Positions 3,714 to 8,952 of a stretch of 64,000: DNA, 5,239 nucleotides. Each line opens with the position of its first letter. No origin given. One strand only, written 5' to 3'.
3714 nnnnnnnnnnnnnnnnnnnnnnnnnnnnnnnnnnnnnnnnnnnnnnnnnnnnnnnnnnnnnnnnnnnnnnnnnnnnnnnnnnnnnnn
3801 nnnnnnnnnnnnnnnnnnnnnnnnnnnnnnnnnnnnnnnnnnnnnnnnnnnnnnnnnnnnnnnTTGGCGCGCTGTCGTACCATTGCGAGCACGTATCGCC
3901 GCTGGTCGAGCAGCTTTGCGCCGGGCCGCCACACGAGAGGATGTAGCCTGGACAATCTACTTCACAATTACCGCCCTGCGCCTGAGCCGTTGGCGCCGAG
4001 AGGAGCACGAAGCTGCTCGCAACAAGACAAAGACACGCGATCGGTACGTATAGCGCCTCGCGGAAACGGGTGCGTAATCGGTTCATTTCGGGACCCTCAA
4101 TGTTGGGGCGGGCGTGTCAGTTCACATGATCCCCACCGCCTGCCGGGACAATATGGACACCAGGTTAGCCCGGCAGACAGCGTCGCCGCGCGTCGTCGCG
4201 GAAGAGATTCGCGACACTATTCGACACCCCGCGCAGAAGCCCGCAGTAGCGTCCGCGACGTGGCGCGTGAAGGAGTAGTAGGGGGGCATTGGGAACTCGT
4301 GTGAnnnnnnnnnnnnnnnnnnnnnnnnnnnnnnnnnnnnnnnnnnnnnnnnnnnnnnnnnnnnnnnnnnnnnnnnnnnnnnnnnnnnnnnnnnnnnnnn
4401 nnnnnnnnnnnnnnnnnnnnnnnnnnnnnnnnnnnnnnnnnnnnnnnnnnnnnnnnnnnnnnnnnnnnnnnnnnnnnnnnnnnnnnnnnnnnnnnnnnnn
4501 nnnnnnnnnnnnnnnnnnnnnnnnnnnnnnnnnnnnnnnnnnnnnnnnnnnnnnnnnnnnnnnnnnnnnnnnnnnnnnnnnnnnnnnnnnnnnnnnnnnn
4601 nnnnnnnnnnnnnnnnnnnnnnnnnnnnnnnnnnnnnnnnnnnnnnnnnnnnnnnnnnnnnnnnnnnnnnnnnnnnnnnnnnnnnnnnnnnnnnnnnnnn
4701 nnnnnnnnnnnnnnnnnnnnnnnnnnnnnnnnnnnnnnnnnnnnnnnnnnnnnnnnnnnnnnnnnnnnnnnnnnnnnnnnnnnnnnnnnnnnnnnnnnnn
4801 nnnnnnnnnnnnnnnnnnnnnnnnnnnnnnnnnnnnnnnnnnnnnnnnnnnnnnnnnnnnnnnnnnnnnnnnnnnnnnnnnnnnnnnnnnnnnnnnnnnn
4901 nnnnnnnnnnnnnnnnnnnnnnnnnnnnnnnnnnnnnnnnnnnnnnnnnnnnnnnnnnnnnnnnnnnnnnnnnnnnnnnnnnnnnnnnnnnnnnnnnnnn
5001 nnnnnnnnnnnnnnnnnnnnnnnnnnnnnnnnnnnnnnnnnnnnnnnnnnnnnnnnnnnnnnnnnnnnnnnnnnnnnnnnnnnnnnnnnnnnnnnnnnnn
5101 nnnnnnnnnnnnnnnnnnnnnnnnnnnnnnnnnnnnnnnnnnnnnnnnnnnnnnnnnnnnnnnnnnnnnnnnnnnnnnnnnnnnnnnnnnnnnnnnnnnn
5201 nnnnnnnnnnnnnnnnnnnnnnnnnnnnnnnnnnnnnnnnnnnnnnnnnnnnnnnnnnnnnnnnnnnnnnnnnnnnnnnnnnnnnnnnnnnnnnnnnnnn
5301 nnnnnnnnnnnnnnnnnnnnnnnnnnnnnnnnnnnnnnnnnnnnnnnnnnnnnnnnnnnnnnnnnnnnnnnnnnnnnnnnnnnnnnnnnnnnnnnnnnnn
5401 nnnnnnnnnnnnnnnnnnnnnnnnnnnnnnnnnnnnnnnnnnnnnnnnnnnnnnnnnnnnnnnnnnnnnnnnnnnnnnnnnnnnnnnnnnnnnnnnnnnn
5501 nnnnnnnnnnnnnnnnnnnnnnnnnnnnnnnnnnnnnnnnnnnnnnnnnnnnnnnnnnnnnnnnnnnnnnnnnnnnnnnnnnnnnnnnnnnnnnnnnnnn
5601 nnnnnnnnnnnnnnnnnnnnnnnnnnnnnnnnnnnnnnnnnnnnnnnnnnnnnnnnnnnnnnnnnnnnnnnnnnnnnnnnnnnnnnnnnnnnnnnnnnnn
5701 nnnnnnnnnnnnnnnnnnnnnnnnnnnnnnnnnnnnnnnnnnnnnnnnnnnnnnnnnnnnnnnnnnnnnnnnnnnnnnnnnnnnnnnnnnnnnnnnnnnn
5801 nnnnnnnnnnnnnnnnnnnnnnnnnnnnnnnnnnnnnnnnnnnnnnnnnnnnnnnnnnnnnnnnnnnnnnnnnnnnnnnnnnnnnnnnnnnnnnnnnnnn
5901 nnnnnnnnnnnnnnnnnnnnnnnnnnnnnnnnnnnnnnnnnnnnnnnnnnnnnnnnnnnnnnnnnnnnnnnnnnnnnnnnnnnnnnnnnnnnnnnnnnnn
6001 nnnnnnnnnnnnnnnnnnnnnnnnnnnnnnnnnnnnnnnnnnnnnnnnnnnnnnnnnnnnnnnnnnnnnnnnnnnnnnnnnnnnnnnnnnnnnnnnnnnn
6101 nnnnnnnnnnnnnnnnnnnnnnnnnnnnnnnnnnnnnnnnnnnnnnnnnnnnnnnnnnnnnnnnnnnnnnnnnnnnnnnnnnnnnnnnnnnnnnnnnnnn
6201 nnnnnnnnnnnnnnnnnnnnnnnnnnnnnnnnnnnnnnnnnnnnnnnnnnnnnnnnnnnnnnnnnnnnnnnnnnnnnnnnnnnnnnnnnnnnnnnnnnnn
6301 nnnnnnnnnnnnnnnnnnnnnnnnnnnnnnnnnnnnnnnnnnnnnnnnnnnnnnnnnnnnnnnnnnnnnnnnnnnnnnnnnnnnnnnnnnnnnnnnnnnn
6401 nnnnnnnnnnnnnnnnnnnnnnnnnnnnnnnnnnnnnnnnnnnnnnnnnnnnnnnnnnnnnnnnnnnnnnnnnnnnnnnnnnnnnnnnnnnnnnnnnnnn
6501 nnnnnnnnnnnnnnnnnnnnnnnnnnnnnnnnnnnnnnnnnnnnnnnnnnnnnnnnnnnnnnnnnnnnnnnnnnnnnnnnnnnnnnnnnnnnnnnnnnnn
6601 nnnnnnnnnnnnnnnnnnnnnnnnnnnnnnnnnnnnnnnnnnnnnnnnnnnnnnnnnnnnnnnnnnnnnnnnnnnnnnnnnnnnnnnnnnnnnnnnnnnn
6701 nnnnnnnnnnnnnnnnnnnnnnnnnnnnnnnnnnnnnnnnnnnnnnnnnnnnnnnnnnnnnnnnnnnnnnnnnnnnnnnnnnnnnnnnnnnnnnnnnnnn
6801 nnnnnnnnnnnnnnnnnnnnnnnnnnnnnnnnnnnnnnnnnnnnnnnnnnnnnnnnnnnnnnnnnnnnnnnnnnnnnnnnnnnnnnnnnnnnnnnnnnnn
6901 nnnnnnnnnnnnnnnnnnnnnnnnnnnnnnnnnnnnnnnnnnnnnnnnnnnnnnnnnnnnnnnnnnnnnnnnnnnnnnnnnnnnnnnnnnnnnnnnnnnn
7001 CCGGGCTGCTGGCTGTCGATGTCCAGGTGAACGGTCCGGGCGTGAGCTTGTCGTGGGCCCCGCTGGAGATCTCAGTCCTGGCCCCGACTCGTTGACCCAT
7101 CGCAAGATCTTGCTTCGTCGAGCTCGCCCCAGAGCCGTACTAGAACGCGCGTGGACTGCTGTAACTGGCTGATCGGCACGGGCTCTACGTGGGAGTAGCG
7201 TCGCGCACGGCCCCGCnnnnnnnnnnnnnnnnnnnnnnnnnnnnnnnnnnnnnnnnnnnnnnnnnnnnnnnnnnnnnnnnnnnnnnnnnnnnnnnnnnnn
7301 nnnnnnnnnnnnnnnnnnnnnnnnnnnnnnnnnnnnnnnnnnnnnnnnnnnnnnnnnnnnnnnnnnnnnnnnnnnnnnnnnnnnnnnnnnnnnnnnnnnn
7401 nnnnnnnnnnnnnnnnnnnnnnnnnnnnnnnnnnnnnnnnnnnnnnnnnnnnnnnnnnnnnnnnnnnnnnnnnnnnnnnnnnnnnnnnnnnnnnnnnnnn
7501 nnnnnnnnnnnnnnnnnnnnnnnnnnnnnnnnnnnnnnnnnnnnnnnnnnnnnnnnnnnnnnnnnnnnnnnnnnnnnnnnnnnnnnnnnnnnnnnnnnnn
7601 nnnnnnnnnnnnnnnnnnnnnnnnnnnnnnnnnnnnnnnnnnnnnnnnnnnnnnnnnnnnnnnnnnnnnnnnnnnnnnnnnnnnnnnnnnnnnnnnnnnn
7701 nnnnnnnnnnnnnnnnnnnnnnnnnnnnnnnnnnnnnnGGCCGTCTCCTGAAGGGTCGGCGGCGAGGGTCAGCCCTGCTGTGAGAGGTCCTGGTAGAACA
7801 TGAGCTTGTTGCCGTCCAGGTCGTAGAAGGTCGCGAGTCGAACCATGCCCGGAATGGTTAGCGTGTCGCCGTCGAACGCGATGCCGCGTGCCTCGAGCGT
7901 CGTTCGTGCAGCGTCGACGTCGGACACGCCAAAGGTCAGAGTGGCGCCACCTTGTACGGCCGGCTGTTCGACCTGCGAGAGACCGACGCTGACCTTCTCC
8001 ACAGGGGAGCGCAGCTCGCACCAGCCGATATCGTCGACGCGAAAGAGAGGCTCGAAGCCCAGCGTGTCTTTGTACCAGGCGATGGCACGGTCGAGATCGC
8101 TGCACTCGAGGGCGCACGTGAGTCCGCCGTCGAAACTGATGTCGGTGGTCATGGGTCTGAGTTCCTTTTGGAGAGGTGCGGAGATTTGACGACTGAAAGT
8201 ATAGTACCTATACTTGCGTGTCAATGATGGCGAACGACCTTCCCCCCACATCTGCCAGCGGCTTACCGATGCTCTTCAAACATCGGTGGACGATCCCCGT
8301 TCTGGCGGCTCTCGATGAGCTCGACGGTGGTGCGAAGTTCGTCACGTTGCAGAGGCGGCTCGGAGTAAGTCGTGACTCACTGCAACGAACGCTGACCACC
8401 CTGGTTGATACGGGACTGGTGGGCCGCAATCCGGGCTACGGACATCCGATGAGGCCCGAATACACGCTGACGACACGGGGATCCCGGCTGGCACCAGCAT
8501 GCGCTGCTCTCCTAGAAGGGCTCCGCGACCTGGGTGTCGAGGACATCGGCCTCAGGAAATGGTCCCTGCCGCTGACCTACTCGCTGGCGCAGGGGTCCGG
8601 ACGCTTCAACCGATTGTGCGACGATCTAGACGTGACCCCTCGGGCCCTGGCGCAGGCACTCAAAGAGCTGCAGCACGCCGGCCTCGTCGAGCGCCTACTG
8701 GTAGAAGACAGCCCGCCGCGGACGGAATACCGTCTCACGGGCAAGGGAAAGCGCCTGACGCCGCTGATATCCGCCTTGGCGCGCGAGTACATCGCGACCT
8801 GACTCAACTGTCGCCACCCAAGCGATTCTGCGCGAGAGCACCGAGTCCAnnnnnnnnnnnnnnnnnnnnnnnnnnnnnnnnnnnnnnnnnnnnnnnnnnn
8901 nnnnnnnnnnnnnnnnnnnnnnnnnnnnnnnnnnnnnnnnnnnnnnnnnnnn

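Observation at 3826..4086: Small secreted cysteine-rich protein (6 Cys in ~49-aa mature peptide) in IS-flanked cargo position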

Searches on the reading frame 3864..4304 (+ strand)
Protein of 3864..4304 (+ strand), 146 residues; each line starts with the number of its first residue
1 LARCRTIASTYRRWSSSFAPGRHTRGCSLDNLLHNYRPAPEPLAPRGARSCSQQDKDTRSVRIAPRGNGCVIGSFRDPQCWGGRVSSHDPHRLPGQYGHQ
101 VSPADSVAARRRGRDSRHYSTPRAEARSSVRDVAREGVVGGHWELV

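Call 40: find_encoding_contigs(protein=window:3864-4304:+, flank=5000)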
Protein window:3864-4304:+ (146 aa): no gene with exactly this product is on record in the collection.

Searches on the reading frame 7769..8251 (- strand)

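Call 34: search_protein_families(library=pfam, proteins=[window:7769-8251:-], max_evalue=0.001)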
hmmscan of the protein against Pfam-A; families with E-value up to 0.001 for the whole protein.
window:7769-8251:- (160 aa): 2 families
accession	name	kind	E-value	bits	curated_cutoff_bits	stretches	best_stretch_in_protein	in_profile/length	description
PF00903.31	Glyoxalase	-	3.7e-10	40.7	20.6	1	46-152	5-121/121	Glyoxalase/Bleomycin resistance protein/Dioxygenase superfamily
PF13669.12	Glyoxalase_4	-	8.5e-05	23.2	27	1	48-126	5-93/109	Glyoxalase/Bleomycin resistance protein/Dioxygenase superfamily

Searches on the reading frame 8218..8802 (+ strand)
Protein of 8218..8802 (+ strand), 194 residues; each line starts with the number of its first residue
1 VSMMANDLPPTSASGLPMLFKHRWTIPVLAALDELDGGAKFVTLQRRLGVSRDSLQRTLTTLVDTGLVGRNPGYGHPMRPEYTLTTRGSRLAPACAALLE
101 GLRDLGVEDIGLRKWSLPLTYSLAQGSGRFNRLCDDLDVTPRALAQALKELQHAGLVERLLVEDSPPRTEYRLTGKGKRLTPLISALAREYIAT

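Call 34: search_protein_families(library=pfam, proteins=[window:8218-8802:+], max_evalue=0.001)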
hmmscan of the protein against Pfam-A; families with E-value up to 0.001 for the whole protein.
window:8218-8802:+ (194 aa): 16 families
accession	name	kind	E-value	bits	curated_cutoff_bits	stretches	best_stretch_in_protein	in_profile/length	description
PF01638.23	HxlR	-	1.8e-28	98.7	20.8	2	113-188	4-80/91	HxlR-like helix-turn-helix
PF25213.1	HVO_A0261_N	-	9e-14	51.6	35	1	26-102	14-81/86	HVO_A0261 N-terminal domain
PF12802.13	MarR_2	-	3e-09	37.3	27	1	26-72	8-56/61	MarR family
PF00392.27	GntR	-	1.1e-07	31.8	27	0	44-75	30-61/64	Bacterial regulatory proteins, gntR family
PF03551.20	PadR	-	1.2e-06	28.8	27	0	146-179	36-71/75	Transcriptional regulator PadR-like family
PF09339.16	HTH_IclR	-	1.3e-05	25.3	22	1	28-71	8-51/52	IclR helix-turn-helix domain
PF13601.12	HTH_34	-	1.6e-05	25.4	27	0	129-179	16-67/80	Winged helix DNA-binding domain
PF01047.28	MarR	-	1.9e-05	24.9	24.6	0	37-71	16-50/59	MarR family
PF14947.12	HTH_45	-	3.9e-05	24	25.5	0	142-186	34-71/77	Winged helix-turn-helix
PF13545.12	HTH_Crp_2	-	4.5e-05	23.8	27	0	47-70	31-55/70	Crp-like helix-turn-helix domain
PF13730.12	HTH_36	-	4.5e-05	23.6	25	0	40-68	27-55/55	Helix-turn-helix domain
PF01978.25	TrmB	-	5.4e-05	23.4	25.6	0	37-74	21-58/68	Sugar-specific transcriptional regulator TrmB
PF12840.13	HTH_20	-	5.6e-05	23.5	27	0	36-68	16-48/51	Helix-turn-helix domain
PF24270.1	HTH_Cmi2_C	-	0.00015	22.5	27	0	122-159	83-120/125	Cmi2, C-terminal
PF19187.6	HTH_PafC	-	0.00021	21.6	32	0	37-73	17-53/115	PafC helix-turn-helix domain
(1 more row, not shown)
